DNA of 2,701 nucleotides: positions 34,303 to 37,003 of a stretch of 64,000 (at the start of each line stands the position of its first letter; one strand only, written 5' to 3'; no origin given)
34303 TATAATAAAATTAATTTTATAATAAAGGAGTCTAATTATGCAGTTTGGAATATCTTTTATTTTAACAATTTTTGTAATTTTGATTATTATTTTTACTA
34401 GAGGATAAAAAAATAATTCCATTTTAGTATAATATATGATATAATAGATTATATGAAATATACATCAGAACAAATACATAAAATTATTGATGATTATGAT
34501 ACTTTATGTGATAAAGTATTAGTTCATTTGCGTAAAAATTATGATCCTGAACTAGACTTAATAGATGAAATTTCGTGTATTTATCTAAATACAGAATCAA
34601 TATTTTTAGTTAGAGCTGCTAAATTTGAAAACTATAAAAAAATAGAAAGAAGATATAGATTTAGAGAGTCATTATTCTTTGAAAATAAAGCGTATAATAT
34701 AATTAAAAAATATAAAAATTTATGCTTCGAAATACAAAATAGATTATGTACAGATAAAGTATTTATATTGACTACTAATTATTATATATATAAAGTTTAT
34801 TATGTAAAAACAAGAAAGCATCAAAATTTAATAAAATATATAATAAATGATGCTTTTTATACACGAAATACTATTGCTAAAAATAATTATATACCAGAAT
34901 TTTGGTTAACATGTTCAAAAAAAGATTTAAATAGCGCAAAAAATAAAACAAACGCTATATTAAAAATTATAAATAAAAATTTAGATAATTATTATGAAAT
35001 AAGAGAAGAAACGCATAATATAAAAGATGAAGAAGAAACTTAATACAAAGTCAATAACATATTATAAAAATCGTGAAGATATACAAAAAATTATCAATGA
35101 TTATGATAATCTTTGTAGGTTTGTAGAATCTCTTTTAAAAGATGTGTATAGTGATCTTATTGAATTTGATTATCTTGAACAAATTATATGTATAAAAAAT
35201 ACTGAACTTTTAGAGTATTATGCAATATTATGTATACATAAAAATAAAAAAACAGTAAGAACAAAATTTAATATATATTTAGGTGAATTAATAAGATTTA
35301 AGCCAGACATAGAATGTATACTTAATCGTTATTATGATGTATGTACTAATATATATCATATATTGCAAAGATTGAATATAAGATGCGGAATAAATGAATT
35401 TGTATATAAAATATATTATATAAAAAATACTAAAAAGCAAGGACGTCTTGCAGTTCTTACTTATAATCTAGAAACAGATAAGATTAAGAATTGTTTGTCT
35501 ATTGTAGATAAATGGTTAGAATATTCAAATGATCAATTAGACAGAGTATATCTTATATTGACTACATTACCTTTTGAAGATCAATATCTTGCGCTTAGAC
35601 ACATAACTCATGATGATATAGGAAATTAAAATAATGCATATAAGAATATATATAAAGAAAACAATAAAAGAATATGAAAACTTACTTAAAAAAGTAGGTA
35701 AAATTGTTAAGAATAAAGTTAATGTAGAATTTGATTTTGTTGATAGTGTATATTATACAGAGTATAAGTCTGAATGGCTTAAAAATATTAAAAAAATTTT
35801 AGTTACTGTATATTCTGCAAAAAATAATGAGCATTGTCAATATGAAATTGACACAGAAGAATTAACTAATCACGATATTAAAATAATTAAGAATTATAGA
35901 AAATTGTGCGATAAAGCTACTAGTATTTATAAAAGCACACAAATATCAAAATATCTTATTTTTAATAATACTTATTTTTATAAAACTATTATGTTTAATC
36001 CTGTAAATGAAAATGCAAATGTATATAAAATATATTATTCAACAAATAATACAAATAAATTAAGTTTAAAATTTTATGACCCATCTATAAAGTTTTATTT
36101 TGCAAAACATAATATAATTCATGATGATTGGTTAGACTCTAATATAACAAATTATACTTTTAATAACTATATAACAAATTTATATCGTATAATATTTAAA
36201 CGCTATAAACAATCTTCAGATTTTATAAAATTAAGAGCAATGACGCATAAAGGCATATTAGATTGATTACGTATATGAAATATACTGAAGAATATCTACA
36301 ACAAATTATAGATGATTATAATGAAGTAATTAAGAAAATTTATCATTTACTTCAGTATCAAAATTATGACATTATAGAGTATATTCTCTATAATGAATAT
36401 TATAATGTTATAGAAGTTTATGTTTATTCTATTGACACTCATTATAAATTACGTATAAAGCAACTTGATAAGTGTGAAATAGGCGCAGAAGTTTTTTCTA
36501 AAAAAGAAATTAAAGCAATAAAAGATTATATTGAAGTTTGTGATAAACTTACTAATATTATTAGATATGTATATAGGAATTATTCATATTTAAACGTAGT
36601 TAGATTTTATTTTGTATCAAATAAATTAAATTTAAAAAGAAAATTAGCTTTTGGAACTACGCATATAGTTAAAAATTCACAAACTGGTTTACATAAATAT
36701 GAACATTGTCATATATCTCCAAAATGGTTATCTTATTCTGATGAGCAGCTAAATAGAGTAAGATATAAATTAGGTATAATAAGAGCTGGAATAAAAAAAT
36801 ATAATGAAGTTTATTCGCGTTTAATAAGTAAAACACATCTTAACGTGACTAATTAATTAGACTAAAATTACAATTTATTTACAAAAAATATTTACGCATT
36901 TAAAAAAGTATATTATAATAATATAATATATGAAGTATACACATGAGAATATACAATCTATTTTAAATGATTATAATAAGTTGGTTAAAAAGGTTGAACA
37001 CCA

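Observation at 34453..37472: Tandem array of five divergent paralogs (180-210 aa) with apparently leaderless mRNAs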

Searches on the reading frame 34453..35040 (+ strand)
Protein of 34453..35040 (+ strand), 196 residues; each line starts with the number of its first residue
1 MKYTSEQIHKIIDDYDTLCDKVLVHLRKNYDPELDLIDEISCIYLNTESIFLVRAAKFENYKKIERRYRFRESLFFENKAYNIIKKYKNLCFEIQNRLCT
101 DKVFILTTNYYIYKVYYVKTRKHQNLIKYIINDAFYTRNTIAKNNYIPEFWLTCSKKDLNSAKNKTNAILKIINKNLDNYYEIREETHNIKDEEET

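Call 5: search_protein_families(library=pfam, proteins=[window:34453-35040:+], max_evalue=1)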
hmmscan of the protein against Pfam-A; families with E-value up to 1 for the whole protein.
window:34453-35040:+ (196 aa): 0 families

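Call 6: search_protein_families(library=phrogs, proteins=[window:34453-35040:+], max_evalue=1)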
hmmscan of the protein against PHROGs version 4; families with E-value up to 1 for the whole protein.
window:34453-35040:+ (196 aa): 0 families

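Call 11: find_homologous_proteins(query=A1, max_evalue=0.001)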
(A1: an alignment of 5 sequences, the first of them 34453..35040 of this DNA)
Query A1 (5 sequences) (196 aa, profile of the alignment): 7 proteins with E <= 0.001 among 4451 candidates.
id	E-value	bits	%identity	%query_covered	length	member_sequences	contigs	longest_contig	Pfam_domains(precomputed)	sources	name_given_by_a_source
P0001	9.9e-67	243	98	100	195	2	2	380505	-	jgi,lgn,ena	-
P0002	2.9e-58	215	41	16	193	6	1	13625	-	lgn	-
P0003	4.2e-53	198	30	17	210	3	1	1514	-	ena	-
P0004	1.7e-46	177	32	21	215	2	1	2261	-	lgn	-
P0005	7.1e-46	175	76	99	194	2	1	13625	-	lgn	-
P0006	2.6e-19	88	73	55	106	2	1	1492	-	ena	-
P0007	2.6e-16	78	47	8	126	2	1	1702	-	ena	-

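Call 14: find_encoding_contigs(protein=P0001, flank=10000, max_places=6)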
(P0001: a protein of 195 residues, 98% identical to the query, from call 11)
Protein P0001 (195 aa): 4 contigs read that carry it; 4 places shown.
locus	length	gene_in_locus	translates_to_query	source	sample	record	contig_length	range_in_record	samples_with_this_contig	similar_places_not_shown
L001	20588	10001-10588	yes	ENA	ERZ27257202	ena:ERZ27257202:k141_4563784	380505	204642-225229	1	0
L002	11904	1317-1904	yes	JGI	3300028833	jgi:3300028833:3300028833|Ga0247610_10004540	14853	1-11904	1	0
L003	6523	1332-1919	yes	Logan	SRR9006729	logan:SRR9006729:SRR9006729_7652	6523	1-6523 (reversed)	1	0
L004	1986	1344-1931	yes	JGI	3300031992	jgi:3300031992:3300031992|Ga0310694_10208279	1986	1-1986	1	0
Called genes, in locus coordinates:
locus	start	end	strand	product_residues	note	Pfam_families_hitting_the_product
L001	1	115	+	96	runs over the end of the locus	-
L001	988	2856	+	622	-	-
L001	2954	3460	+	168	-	PF04308:RNaseH_like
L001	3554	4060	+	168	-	PF00293:NUDIX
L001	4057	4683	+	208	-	-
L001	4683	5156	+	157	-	-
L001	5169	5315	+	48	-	-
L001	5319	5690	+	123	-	-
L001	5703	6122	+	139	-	PF08719:NADAR, PF08010:Phage_30_3 (faint)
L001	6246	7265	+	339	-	PF01145:Band_7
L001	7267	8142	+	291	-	PF01145:Band_7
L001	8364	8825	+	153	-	PF08010:Phage_30_3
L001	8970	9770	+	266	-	PF09234:DUF1963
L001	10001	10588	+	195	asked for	-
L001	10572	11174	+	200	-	-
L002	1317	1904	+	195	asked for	-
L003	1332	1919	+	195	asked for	-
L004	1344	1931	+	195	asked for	-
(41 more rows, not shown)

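Call 15: find_encoding_contigs(protein=P0005, flank=10000, max_places=6)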
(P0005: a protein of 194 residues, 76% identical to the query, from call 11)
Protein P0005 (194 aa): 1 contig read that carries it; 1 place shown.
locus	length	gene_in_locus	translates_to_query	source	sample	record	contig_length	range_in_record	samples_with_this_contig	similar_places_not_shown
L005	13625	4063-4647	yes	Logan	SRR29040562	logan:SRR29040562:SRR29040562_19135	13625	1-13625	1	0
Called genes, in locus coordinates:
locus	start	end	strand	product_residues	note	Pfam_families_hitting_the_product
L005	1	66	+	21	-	?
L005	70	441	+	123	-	-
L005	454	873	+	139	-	PF08719:NADAR, PF08010:Phage_30_3 (faint)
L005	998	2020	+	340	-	PF01145:Band_7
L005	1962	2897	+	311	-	PF01145:Band_7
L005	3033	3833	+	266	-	PF09234:DUF1963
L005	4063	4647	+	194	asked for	-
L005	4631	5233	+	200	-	-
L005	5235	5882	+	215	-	-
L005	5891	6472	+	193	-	-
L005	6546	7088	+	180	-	-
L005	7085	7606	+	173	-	-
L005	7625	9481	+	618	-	PF13506:Glyco_transf_21, PF00535:Glycos_transf_2, PF03142:Chitin_synth_2 (faint), PF10111:Glyco_tranf_2_2, PF13641:Glyco_tranf_2_3, PF01644:Chitin_synth_1 (faint), PF13632:Glyco_trans_2_3, PF13994:PgaD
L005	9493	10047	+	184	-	PF01885:PTS_2-RNA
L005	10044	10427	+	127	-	-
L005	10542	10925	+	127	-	-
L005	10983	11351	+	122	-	-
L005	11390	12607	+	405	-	PF17767:NAPRTase_N, PF04095:NAPRTase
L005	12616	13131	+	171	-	PF13671:AAA_33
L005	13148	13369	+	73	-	-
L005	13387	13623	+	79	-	?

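Call 16: find_encoding_contigs(protein=P0004, flank=10000, max_places=6)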
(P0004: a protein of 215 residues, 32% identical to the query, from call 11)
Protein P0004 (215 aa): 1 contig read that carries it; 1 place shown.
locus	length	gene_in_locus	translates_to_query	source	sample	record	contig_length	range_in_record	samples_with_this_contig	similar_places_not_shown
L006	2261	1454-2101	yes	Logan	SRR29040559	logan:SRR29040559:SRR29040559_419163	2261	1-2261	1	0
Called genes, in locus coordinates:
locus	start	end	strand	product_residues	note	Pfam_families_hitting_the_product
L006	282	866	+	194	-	-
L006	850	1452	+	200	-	-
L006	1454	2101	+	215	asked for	-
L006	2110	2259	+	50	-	?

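Call 53: search_protein_families(library=padloc, proteins=[window:34453-35040:+, L005:7085-7603:+], max_evalue=1)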
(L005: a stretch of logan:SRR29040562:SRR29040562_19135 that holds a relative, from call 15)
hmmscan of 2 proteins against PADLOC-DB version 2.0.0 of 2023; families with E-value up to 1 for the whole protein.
window:34453-35040:+ (196 aa): 0 families

L005:7085-7603:+ (173 aa): 0 families

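Call 71: predict_structure(alignment_id=A5)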
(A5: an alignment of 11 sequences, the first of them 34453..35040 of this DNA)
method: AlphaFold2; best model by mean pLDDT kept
length: 196 residues; sequences in the alignment: 11
mean_pLDDT: 77.7   pTM: 0.72
mean pLDDT of the five models: 77.7, 76.9, 75.3, 75.3, 74.6
residues with pLDDT >= 90: 52; 70-90: 90; 50-70: 40; < 50: 14
segments of 3 or more residues with pLDDT < 50: 102-107, 192-196
pLDDT, mean of each block of 10 residues (from residue 1): 86 94 93 93 80 91 88 71 92 80 54 82 75 61 72 80 73 71 62 44
secondary structure, 60 per line:
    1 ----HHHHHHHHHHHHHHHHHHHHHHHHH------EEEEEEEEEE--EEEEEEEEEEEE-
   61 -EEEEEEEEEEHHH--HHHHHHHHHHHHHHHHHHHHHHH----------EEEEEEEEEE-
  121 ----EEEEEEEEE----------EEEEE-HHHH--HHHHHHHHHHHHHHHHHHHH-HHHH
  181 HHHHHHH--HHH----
elements in order: H5-29 E36-45 E48-59 E62-71 H77-99 E110-119 E125-133 E144-148 H150-153 H156-175 H177-187

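Call 96: search_protein_families(library=ncbifam, proteins=[window:34453-35040:+, L012:6861-7277:+], max_evalue=1)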
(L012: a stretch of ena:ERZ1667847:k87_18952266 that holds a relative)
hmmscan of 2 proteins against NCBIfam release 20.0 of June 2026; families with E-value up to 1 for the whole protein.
window:34453-35040:+ (196 aa): 0 families

L012:6861-7277:+ (139 aa): 0 families

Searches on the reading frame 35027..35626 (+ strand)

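Call 5: search_protein_families(library=pfam, proteins=[window:35027-35626:+], max_evalue=1)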
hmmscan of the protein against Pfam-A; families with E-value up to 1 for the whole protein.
window:35027-35626:+ (200 aa): 1 family
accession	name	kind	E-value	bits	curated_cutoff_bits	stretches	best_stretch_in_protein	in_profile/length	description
PF18903.5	DUF5659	-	0.049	13.9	23.6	1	2-28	26-58/75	Domain of unknown function (DUF5659)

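Call 6: search_protein_families(library=phrogs, proteins=[window:35027-35626:+], max_evalue=1)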
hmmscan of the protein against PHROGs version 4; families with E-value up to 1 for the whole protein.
window:35027-35626:+ (200 aa): 0 families

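Call 53: search_protein_families(library=padloc, proteins=[window:35027-35626:+], max_evalue=1)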
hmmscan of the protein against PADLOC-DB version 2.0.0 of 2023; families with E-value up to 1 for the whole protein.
window:35027-35626:+ (200 aa): 0 families

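Call 96: search_protein_families(library=ncbifam, proteins=[window:35027-35626:+], max_evalue=1)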
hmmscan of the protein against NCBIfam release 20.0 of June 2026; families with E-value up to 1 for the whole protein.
window:35027-35626:+ (200 aa): 0 families

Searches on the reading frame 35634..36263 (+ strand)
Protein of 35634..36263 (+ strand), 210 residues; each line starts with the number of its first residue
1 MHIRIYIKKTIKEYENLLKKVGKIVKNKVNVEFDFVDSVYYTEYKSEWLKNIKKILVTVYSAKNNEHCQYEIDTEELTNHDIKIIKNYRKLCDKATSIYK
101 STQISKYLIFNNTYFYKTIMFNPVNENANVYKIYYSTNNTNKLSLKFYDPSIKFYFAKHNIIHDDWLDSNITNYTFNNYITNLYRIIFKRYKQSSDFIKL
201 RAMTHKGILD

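Call 5: search_protein_families(library=pfam, proteins=[window:35634-36263:+], max_evalue=1)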
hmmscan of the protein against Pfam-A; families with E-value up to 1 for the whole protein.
window:35634-36263:+ (210 aa): 0 families

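Call 6: search_protein_families(library=phrogs, proteins=[window:35634-36263:+], max_evalue=1)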
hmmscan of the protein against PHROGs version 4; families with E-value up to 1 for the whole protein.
window:35634-36263:+ (210 aa): 2 families
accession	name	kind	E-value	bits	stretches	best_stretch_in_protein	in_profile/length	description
phrog_17096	-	unknown function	0.13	13.2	1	6-35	24-51/57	-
phrog_12513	-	unknown function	0.62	11.1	0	12-42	47-77/153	-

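Call 53: search_protein_families(library=padloc, proteins=[window:35634-36263:+], max_evalue=1)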
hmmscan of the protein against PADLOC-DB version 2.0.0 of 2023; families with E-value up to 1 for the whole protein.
window:35634-36263:+ (210 aa): 2 families
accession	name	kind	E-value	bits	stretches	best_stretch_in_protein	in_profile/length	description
PDLC04078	SIR2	-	0.0019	16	1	63-138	90-164/171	-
PDLC04077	SIR2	-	0.0052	14.8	1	50-138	40-126/135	-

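Call 96: search_protein_families(library=ncbifam, proteins=[window:35634-36263:+], max_evalue=1)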
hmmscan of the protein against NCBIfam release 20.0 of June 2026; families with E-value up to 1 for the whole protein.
window:35634-36263:+ (210 aa): 0 families

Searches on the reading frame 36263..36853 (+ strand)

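Call 5: search_protein_families(library=pfam, proteins=[window:36263-36853:+], max_evalue=1)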
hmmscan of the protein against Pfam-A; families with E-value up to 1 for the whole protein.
window:36263-36853:+ (197 aa): 1 family
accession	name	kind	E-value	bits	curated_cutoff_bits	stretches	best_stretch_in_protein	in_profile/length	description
PF19071.5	DUF5767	-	0.33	11.6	26.9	0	10-28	34-52/84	Family of unknown function (DUF5767)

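Call 6: search_protein_families(library=phrogs, proteins=[window:36263-36853:+], max_evalue=1)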
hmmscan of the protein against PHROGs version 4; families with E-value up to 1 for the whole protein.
window:36263-36853:+ (197 aa): 2 families
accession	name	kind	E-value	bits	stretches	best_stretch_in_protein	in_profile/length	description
phrog_19158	-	tail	0.13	10.8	1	73-130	608-665/1309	tail length tape measure protein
phrog_306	-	head and packaging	0.28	12.9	1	5-76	1-72/115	minor head protein Ace-like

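Call 53: search_protein_families(library=padloc, proteins=[window:36275-36853:+], max_evalue=1)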
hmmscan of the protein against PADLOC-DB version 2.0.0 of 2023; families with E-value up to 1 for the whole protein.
window:36275-36853:+ (193 aa): 0 families

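Call 96: search_protein_families(library=ncbifam, proteins=[window:36275-36853:+], max_evalue=1)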
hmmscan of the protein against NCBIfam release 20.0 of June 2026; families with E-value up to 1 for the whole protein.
window:36275-36853:+ (193 aa): 0 families
